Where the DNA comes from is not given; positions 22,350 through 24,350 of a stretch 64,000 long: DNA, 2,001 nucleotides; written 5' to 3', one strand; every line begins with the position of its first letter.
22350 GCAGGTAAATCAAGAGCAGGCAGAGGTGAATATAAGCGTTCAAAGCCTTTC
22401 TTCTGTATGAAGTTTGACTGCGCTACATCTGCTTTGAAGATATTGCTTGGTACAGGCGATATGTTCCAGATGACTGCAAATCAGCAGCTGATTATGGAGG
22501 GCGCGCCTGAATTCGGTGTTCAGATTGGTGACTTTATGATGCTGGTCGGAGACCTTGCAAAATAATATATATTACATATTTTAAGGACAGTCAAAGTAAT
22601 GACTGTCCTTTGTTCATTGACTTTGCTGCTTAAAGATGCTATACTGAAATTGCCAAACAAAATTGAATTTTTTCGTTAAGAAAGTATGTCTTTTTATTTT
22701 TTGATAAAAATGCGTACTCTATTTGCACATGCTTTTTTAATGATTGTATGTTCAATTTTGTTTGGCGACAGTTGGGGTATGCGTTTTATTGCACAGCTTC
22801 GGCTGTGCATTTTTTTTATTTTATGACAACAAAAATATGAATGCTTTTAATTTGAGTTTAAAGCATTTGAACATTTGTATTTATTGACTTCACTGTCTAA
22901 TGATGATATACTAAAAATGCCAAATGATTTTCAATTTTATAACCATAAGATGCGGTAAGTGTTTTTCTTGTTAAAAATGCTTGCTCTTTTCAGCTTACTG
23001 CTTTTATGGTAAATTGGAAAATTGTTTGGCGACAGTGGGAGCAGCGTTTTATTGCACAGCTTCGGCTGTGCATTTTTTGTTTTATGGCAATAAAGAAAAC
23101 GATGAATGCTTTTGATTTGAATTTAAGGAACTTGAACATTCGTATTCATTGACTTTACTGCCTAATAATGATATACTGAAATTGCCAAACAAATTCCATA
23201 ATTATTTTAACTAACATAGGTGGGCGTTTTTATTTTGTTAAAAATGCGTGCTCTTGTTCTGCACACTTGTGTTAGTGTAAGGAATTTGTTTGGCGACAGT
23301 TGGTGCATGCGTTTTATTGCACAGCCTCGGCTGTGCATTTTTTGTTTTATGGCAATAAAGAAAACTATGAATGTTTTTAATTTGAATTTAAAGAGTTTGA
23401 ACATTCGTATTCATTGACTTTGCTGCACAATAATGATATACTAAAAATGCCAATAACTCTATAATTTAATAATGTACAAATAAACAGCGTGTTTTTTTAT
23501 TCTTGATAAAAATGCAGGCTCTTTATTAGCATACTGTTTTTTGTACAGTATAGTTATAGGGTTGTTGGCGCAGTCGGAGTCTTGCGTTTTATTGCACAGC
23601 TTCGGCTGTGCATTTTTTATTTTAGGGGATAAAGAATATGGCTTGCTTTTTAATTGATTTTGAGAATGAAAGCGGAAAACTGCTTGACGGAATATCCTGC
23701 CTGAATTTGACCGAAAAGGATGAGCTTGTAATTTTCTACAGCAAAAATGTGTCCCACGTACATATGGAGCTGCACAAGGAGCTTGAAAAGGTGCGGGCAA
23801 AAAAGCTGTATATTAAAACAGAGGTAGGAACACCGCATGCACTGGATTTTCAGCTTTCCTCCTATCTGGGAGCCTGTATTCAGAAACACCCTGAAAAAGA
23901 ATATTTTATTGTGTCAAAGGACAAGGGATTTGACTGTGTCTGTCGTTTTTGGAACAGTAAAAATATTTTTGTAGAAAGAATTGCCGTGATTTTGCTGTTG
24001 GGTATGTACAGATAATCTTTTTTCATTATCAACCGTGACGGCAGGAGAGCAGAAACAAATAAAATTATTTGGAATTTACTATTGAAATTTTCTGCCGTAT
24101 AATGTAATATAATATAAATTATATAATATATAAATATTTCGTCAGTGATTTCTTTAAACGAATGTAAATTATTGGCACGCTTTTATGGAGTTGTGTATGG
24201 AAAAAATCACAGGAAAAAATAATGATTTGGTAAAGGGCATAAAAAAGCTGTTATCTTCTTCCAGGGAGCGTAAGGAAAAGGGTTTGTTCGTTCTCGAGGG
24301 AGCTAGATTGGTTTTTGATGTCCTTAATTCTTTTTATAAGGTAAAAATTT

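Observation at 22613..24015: Four autonomous promoter / structured-RNA / terminator modules in tandem, feeding a promoter-less NYN/PIN-like RNase gene (type III TA-like layout at a new scale)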

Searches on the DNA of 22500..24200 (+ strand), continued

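Call 64: search_with_rna_model(model_id=R1, sources=[L076, L077, L078, L079, L080, L081, L082, L083, L084, L085, L086, L087, L088, L089, L090, L091, L092, L093, L094, L095, L096, L097, L098, L099, L100, L101, L102, L103, L104, L105, L106, L107, L108, L109, L110, L111, L112, L113, L114, L115, L116, L117, L118, L119, L120, L121, L122, L123, L124, L125, L126, L127, L128, L129, L130, L131, L132, L133, L134, L135, L136, L137, L138, L139, L140, L141, L142, L143, L144, L145, L146, L147, L148, L149, L150, L151, L152, L153, L154, L155, L156, L157, L158, L159, L160, L161, L162, L163, L164, L165, L166, L167, L168, L169, L170, L171, L172, L173, L174, L175], max_evalue=0.001)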
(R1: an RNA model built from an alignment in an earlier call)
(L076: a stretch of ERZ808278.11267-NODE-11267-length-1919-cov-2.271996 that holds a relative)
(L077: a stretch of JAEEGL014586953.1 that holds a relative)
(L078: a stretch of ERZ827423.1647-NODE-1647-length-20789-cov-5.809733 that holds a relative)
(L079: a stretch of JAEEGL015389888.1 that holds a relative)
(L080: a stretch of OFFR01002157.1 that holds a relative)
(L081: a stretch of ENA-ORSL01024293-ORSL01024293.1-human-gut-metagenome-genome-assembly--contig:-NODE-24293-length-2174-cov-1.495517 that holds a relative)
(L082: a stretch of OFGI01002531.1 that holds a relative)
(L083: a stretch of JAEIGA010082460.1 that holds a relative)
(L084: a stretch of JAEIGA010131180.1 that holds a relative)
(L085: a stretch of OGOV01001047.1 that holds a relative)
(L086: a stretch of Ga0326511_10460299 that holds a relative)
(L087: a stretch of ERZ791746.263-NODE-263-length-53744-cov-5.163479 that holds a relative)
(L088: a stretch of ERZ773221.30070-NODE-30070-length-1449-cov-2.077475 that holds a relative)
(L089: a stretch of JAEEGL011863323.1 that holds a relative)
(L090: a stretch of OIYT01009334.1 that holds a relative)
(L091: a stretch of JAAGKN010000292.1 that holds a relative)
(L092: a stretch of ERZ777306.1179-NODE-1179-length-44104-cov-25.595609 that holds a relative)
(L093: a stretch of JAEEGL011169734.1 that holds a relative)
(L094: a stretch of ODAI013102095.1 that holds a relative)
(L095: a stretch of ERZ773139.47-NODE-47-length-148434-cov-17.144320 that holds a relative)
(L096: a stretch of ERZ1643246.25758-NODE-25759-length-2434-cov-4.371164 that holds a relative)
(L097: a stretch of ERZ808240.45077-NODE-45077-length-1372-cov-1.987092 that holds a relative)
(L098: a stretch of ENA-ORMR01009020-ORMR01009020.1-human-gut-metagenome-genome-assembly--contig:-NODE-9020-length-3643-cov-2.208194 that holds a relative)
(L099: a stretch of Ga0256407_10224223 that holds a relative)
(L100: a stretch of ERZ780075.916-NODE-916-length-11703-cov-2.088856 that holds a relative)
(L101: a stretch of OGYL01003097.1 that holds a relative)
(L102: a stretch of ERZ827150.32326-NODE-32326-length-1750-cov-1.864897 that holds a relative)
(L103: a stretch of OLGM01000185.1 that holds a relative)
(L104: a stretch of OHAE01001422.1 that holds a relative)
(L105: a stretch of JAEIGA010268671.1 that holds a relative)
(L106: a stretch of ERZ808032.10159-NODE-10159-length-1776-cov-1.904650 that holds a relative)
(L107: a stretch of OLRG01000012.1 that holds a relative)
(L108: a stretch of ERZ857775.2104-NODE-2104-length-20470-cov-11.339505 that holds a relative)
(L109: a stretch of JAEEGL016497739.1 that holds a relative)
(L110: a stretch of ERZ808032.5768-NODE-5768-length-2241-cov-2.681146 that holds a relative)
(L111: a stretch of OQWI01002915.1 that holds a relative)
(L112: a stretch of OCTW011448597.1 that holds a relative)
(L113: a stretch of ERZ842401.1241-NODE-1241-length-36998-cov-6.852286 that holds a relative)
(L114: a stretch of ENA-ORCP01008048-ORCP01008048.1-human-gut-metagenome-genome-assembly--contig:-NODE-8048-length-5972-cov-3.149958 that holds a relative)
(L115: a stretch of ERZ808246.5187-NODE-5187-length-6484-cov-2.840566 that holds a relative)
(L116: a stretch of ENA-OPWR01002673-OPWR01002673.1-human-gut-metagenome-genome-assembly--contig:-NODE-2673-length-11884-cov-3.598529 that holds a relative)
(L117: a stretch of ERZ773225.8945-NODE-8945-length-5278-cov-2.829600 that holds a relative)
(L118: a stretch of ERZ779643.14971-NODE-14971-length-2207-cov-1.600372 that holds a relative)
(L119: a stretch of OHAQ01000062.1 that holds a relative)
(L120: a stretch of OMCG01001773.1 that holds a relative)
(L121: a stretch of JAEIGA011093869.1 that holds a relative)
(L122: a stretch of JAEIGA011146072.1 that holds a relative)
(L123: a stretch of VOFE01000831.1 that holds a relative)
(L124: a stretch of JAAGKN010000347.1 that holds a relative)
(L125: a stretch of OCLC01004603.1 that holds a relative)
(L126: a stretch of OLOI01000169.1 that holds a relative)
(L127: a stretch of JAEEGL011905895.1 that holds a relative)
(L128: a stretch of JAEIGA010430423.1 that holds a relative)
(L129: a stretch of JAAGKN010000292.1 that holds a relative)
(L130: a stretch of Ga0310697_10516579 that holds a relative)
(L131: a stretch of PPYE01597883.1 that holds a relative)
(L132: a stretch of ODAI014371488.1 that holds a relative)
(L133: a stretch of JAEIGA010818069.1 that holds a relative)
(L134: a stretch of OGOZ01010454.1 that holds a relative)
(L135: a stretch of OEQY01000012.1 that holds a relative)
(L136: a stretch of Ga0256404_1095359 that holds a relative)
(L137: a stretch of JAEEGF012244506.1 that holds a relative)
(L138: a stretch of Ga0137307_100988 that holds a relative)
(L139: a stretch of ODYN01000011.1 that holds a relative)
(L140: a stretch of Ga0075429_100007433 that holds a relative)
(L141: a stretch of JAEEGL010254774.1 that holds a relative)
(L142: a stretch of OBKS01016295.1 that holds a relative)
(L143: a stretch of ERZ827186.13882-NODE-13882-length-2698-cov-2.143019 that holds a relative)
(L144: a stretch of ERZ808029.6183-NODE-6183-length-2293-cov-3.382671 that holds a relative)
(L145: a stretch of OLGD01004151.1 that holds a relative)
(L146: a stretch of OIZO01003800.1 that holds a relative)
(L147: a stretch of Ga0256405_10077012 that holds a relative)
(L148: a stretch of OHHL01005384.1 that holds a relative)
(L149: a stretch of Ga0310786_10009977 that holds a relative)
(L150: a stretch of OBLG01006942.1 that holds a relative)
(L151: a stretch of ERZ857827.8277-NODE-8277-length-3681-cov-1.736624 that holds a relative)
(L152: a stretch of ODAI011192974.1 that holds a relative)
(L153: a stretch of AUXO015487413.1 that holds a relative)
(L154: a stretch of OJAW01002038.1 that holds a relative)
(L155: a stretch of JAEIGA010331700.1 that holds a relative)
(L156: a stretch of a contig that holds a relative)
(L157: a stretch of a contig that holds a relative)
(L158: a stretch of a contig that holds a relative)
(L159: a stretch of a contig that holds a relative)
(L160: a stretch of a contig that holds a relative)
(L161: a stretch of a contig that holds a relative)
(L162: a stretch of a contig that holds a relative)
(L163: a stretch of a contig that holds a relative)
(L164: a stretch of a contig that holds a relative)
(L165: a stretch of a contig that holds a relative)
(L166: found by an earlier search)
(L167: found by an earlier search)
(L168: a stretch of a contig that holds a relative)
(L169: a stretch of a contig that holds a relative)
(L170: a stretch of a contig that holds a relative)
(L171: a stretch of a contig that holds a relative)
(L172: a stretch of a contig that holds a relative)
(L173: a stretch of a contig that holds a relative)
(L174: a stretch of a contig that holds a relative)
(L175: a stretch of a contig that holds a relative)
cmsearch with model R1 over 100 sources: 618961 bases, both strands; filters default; matches with E-value up to 0.001: 99.
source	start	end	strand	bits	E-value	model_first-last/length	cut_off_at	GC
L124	5194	5352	-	142.5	9e-26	1-168/168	no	0.33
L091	6004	6165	+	135.5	2.5e-24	1-168/168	no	0.35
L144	31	205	+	135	3.1e-24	1-168/168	no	0.32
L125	1523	1694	-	132.9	8.3e-24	1-168/168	no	0.35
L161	411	578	+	116.3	2.1e-20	1-168/168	no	0.38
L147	508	676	+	114.5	4.9e-20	1-168/168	no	0.33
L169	8571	8728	-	114.5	5e-20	1-168/168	no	0.36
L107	2404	2577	-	109.5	5.1e-19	1-168/168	no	0.37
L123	67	240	-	109.5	5.1e-19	1-168/168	no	0.37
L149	690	868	-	108.9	6.8e-19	1-168/168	no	0.35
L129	6195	6375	-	107.8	1.2e-18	1-168/168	no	0.34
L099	791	969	-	106.4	2.2e-18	1-168/168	no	0.37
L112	202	375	+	106.4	2.2e-18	1-168/168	no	0.37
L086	49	235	+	106.1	2.5e-18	1-168/168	no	0.35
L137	3055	3233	-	104.9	4.5e-18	1-168/168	no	0.39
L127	12906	13074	+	104.6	5.3e-18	1-168/168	no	0.38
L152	1077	1253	-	104.4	5.8e-18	1-168/168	no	0.36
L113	7786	7968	+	103.1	1.1e-17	1-168/168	no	0.37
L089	4572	4747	+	101.2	2.6e-17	1-168/168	no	0.39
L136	1295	1472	-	100.5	3.7e-17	1-168/168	no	0.34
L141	2436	2612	+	99.2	6.7e-17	1-168/168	no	0.41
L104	11310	11474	+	95.5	3.8e-16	1-168/168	no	0.35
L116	129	293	-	95.5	3.8e-16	1-168/168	no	0.35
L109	1088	1256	+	92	2e-15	1-168/168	no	0.44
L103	418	582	+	91.8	2.2e-15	1-168/168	no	0.35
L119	2494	2658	+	91.8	2.2e-15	1-168/168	no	0.35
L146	3249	3424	-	90.7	3.6e-15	1-168/168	no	0.36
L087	4250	4413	+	89.7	5.9e-15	1-168/168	no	0.35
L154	3506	3673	-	89.5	6.4e-15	1-168/168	no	0.35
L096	1730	1898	-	84.3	7.4e-14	1-168/168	no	0.34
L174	1157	1287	-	82.4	1.8e-13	43-168/168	no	0.31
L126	9684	9866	-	82.3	1.9e-13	1-168/168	no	0.33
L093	1054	1216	+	79.3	8.1e-13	1-168/168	no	0.49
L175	4407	4576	-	78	1.4e-12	1-168/168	no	0.36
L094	9629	9793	+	76.7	2.8e-12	1-168/168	no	0.47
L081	968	1141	+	76.1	3.6e-12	1-168/168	no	0.34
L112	456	625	+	75.5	4.8e-12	1-168/168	no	0.35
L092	4996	5165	-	74.3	8.3e-12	1-168/168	no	0.34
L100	8372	8540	+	73.1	1.5e-11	1-168/168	no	0.33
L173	13168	13332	-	71.5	3.2e-11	1-168/168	no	0.36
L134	2395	2561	-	69.5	8.2e-11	1-168/168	no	0.38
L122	902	1072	-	69.4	8.3e-11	1-168/168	no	0.39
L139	950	1120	-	69.2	9.1e-11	1-168/168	no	0.35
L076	890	1067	+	68.5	1.3e-10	1-168/168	no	0.35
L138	9949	10142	+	66.7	3e-10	1-168/168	no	0.35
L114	3962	4124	-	66.5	3.4e-10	1-168/168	no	0.4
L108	2618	2810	-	66.3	3.6e-10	1-168/168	no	0.34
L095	1074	1256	+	65.2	6.2e-10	1-168/168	no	0.43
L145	9794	9976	+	65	6.9e-10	1-168/168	no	0.44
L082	4571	4735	-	64.8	7.5e-10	1-168/168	no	0.35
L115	4808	4967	-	64.6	8.1e-10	1-168/168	no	0.39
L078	6085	6274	-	64.3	9.4e-10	1-168/168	no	0.38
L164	4393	4562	+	64.3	9.4e-10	1-168/168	no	0.37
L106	711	873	-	64.2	1e-09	1-168/168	no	0.33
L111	146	337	+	64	1.1e-09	1-168/168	no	0.38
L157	919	1096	+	63.8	1.2e-09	1-168/168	no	0.3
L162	843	1006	-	62.8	1.9e-09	1-168/168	no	0.52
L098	2108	2280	+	62.8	1.9e-09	1-168/168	no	0.36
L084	314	475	+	62.4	2.3e-09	1-168/168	no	0.43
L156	5061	5223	-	61.6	3.3e-09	1-168/168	no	0.48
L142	2117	2238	-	61.2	4e-09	48-168/168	no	0.38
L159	2347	2517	-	60.8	4.9e-09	1-168/168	no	0.4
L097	1195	1354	-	60.7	5.1e-09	1-168/168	no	0.38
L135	3367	3534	-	60.6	5.3e-09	1-168/168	no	0.41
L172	1311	1477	+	60.2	6.5e-09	1-168/168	no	0.37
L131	6591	6764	-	59.6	8.5e-09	1-168/168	no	0.4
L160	4959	5135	+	59.6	8.7e-09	1-168/168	no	0.38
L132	520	703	+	59.1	1.1e-08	1-168/168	no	0.52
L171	453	634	+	58.8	1.2e-08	1-168/168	no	0.37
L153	2554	2670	-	58.6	1.4e-08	53-168/168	5'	0.39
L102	1322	1478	+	58.6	1.4e-08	1-168/168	no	0.38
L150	2993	3149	-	58.6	1.4e-08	1-168/168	no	0.38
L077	193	363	+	58.3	1.6e-08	1-168/168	no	0.53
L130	285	452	-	58.2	1.6e-08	1-168/168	no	0.51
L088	524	690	-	58.2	1.7e-08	1-168/168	no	0.42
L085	6967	7135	-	57.5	2.3e-08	1-168/168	no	0.33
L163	8892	9059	-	57.1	2.8e-08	1-168/168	no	0.33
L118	898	1067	-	57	2.9e-08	1-168/168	no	0.35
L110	1403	1575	-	56.6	3.6e-08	1-168/168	no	0.41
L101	5032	5204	-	55.7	5.3e-08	1-168/168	no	0.39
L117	275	447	-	55.7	5.3e-08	1-168/168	no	0.39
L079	3388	3563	+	55.7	5.4e-08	1-168/168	no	0.52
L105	70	240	+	55.5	6e-08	1-168/168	no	0.39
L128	1852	2027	+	55.5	6e-08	1-168/168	no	0.41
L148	2067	2231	-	54.2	1.1e-07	1-168/168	no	0.41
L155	434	613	+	54.1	1.2e-07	1-168/168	no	0.41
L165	8349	8522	-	52.9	2e-07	1-168/168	no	0.45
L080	3626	3756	+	52.8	2.2e-07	45-168/168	no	0.35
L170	156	318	+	52.5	2.4e-07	1-168/168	no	0.39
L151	414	574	-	52.2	2.8e-07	1-168/168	no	0.4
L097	919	1103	-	50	8.1e-07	1-168/168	no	0.34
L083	1290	1464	+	49.6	9.7e-07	1-168/168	no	0.41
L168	1097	1266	-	48.7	1.5e-06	1-168/168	no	0.42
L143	1048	1178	-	48.4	1.7e-06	44-168/168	no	0.42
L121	1128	1246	-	46.8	3.5e-06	51-168/168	no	0.47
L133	1162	1337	-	46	5.2e-06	1-168/168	no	0.42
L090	1291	1413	+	44.1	1.3e-05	52-168/168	no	0.46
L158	582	752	-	43.4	1.8e-05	1-168/168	no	0.42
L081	738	921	+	37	0.00037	1-168/168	no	0.3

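Call 65: search_with_rna_model(model_id=R1, sources=[L176, L177, L178, L179, L180, L181, L182, L183, L184, L185, L186, L187, L188, L189, L190, L191, L192, L193, L194, L195], max_evalue=0.001)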
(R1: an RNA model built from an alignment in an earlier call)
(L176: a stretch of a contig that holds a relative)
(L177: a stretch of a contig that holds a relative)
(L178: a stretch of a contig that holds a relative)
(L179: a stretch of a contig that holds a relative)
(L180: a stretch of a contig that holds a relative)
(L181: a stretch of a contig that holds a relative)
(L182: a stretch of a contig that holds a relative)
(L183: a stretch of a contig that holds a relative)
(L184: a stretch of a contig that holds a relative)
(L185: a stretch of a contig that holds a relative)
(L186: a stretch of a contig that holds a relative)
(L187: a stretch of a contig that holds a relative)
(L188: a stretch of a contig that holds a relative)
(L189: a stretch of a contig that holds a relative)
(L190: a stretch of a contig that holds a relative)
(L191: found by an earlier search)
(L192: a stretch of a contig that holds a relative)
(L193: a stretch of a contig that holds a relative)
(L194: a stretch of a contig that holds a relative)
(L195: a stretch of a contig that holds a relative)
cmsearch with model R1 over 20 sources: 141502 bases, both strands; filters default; matches with E-value up to 0.001: 19.
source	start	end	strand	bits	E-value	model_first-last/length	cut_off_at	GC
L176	491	658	+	121.2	4.7e-22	1-168/168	no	0.32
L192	8008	8172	+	95.5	8.6e-17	1-168/168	no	0.35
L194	3254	3423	-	94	1.8e-16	1-168/168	no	0.44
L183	6599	6763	+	91.8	5.1e-16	1-168/168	no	0.35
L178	763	943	+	91.3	6.3e-16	1-168/168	no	0.35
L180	6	153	+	75.8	9.5e-13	21-168/168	no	0.36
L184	3176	3357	-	75.5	1.1e-12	1-168/168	no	0.38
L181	1391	1545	-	71.8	6.2e-12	1-168/168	no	0.37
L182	2056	2244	+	69.7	1.7e-11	1-168/168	no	0.38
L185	538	710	+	69.6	1.8e-11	1-168/168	no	0.37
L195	7995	8157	-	67.6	4.6e-11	1-168/168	no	0.44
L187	4443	4610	+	65.2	1.4e-10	1-168/168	no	0.43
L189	2713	2903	+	63.2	3.5e-10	1-168/168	no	0.38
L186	2668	2838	-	61.1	9.8e-10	1-168/168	no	0.36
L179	3854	4027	-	59.6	1.9e-09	1-168/168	no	0.4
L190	2987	3161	+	53.2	4.1e-08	1-168/168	no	0.4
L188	2716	2892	+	48.4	3.8e-07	1-168/168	no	0.39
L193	1345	1538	-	45.6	1.5e-06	1-168/168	no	0.46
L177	2079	2252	+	44.1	2.9e-06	1-168/168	no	0.35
